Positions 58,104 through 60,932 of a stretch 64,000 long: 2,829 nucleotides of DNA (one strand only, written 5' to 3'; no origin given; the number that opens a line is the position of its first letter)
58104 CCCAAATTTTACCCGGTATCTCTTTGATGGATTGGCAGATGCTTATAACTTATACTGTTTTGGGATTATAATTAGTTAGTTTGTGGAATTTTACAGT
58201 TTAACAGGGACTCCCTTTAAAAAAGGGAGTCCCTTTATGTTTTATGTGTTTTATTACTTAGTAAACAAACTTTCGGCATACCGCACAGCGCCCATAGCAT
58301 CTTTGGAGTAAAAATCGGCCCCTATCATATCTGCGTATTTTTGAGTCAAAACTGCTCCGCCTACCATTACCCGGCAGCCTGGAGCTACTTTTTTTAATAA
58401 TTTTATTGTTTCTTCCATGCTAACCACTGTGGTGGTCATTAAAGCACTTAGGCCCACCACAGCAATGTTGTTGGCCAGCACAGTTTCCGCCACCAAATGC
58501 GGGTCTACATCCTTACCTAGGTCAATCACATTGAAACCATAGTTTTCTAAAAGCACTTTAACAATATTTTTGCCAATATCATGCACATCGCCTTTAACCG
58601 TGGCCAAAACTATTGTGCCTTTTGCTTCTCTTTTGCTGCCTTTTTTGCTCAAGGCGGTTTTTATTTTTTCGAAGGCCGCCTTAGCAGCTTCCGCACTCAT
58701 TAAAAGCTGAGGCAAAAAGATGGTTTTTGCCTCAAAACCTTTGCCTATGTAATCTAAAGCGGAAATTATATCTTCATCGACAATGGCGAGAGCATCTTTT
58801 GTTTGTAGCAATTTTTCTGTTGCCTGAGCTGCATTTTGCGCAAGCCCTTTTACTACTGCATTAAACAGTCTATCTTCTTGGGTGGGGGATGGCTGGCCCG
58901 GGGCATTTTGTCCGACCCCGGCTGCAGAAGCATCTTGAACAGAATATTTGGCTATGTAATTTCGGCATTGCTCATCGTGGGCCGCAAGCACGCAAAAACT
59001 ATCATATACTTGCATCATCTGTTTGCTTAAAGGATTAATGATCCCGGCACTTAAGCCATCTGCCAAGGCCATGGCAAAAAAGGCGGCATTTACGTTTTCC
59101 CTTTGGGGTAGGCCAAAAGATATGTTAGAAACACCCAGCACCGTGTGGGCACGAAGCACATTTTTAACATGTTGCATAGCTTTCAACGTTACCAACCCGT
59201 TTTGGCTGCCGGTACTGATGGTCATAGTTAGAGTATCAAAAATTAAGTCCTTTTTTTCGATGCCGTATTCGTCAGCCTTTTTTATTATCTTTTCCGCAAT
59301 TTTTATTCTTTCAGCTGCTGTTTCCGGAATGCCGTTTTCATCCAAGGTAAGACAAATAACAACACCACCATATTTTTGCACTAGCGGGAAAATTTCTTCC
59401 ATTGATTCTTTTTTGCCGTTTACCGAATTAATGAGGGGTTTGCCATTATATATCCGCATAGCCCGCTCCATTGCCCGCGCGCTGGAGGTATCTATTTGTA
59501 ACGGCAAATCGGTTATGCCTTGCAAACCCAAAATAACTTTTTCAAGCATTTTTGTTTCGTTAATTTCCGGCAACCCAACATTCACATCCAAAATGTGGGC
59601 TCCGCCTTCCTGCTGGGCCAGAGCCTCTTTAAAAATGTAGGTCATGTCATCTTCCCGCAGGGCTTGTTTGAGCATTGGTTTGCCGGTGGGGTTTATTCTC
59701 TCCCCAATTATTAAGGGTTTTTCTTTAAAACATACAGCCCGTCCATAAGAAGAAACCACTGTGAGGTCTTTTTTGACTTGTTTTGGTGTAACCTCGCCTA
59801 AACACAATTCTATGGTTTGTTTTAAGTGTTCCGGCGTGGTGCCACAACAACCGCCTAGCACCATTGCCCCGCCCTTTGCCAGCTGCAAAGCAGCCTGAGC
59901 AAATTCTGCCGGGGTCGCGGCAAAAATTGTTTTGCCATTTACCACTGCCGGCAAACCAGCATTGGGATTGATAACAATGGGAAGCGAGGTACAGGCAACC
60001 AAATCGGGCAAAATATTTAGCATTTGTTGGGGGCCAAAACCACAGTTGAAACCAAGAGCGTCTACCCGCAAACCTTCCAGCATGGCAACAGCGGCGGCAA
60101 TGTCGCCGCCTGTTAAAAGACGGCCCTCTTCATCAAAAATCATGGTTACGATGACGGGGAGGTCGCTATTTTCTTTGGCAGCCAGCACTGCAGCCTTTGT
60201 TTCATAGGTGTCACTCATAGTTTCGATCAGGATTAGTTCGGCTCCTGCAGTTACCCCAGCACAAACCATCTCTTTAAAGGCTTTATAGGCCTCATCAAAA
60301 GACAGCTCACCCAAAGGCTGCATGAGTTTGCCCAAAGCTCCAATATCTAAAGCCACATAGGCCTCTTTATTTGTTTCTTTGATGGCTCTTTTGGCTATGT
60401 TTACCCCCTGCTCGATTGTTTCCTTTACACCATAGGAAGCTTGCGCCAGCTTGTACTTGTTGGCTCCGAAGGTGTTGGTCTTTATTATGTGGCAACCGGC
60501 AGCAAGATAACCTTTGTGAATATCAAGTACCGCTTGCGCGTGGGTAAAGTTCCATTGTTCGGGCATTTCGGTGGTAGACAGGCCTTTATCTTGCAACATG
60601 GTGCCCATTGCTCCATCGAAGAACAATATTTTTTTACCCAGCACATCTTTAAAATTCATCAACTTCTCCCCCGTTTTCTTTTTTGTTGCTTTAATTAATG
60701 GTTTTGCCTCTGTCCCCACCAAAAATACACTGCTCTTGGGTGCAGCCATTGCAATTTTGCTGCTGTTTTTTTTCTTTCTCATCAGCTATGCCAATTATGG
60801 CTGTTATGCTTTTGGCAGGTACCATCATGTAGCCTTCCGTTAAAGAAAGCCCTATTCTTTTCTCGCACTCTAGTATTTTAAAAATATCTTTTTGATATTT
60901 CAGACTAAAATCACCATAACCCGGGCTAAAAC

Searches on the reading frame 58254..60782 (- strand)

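Call 27: search_protein_families(library=ncbifam, proteins=[window:58254-60782:-])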
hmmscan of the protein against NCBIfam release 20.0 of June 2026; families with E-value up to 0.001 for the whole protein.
window:58254-60782:- (842 aa): 18 families
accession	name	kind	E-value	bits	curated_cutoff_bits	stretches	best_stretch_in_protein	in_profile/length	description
TIGR02082.1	metH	equivalog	8.5e-140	467.5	1010.85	1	50-833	3-851/1182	methionine synthase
NF007024.0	PRK09490.1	equivalog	1.4e-109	367.5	1497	1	37-817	5-847/1234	methionine synthase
NF005719.0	PRK07535.1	domain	2.3e-80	269.6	259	1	357-617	2-262/268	methyltetrahydrofolate:corrinoid/iron-sulfur protein methyltransferase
NF006396.0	PRK08645.1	equivalog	2.7e-79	266.9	453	1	42-335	2-294/611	bifunctional homocysteine S-methyltransferase/methylenetetrahydrofolate reductase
NF005718.0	PRK07534.1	equivalog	5.1e-60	203.5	338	1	45-323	7-290/337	betaine--homocysteine S-methyltransferase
TIGR02370.1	pyl_corrinoid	subfamily_domain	2.2e-44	151.2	215.3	1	640-831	3-196/197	methyltransferase cognate corrinoid protein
NF041607.1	dimeth_corrin_MtbC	equivalog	3.7e-41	140.9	350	1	641-838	3-201/203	dimethylamine corrinoid protein MtbC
NF040758.1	CODH_ACS_meth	exception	2.8e-39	135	370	1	354-599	2-248/261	carbon monoxide dehydrogenase/acetyl-CoA synthase methytransferase subunit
NF047996.1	corrin_MtgC_2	exception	1.3e-38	132.6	370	1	642-840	11-210/212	glycine betaine-specific corrinoid protein MtgC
NF047995.1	corrinoid_MtgC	exception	7.9e-34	117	310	1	639-842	8-215/215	glycine betaine-specific corrinoid protein MtgC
NF040655.1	MtaC_Meth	equivalog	2.3e-32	112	420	1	641-839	41-237/253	methanol--corrinoid protein MtaC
NF007020.0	PRK09485.1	equivalog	1.5e-30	106.3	215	1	46-324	6-300/306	homocysteine S-methyltransferase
NF040669.1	MtaC2_Meth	equivalog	3.4e-29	102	450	1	641-839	48-245/267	methanol--corrinoid protein MtaC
NF006944.0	PRK09426.1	equivalog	2.1e-08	32.6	876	1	649-819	514-688/721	methylmalonyl-CoA mutase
TIGR00640.1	acid_CoA_mut_C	subfamily_domain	6.1e-08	32.7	57.45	1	723-818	4-100/132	methylmalonyl-CoA mutase C-terminal domain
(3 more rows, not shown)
